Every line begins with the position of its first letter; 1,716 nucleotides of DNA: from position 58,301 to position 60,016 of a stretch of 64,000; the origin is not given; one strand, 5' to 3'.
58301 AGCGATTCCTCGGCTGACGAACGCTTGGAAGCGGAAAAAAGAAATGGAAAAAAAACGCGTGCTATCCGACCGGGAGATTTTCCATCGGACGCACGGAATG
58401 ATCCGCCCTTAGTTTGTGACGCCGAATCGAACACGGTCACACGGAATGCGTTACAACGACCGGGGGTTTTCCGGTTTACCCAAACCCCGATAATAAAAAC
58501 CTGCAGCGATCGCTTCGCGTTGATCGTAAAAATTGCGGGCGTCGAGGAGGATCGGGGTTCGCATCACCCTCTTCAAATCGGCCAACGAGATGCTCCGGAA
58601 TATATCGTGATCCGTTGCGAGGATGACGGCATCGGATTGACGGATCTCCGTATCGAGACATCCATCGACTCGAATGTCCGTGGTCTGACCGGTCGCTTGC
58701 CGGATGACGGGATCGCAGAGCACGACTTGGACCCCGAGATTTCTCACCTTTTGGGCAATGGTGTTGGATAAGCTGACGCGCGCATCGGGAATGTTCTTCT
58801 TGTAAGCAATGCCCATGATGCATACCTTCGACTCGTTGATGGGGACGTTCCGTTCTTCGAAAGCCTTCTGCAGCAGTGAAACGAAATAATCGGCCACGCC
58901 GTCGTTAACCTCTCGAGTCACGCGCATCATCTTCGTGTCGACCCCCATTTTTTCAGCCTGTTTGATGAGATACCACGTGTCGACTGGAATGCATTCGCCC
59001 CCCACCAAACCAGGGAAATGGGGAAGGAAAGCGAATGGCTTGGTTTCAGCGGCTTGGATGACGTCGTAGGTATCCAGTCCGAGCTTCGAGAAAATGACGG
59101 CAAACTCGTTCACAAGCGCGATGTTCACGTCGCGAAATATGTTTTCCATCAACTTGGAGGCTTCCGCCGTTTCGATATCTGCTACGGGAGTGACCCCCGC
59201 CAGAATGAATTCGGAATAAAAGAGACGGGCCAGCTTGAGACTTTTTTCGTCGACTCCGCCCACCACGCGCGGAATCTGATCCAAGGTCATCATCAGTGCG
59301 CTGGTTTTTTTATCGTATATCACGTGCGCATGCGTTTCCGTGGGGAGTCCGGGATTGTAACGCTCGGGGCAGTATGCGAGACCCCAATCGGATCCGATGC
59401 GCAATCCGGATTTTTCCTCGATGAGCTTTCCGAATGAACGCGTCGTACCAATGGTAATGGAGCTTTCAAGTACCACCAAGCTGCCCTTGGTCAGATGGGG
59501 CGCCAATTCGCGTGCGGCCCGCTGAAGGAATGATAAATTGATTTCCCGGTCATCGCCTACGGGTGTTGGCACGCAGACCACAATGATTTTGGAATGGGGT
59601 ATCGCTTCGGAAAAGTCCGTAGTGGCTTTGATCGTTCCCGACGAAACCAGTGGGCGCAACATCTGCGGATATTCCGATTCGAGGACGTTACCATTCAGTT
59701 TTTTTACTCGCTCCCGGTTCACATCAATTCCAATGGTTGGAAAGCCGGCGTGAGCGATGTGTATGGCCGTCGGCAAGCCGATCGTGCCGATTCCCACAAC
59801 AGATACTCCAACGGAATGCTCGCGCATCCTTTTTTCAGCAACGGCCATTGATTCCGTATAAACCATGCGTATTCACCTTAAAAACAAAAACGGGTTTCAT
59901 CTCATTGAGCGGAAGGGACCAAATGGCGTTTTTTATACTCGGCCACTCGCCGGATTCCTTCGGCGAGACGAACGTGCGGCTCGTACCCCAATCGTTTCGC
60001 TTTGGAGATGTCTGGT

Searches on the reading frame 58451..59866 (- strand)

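Call 63: search_protein_families(library=pfam, proteins=[window:58451-59866:-], max_evalue=0.001)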
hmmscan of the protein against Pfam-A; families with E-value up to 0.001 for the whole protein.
window:58451-59866:- (471 aa): 7 families
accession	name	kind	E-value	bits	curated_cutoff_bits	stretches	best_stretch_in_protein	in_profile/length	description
PF03721.20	UDPG_MGDP_dh_N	-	7.9e-35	120.6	27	1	21-176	3-162/187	UDP-glucose/GDP-mannose dehydrogenase family, NAD binding domain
PF00984.24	UDPG_MGDP_dh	-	1.7e-27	95.8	25.4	1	232-322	1-93/94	UDP-glucose/GDP-mannose dehydrogenase family, central domain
PF03720.21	UDPG_MGDP_dh_C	-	6e-21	75.2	30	1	350-449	2-103/103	UDP-glucose/GDP-mannose dehydrogenase family, UDP binding domain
PF03446.21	NAD_binding_2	-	3.4e-07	30.9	21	1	21-153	2-111/161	NAD binding domain of 6-phosphogluconate dehydrogenase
PF01210.29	NAD_Gly3P_dh_N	-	7.6e-06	26.4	23.1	1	21-103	2-81/158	NAD-dependent glycerol-3-phosphate dehydrogenase N-terminus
PF02737.24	3HCDH_N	-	0.00037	20.9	22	0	21-64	2-45/180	3-hydroxyacyl-CoA dehydrogenase, NAD binding domain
PF02826.25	2-Hacid_dh_C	-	0.00042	20.2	25.1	0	20-57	38-75/178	D-isomer specific 2-hydroxyacid dehydrogenase, NAD binding domain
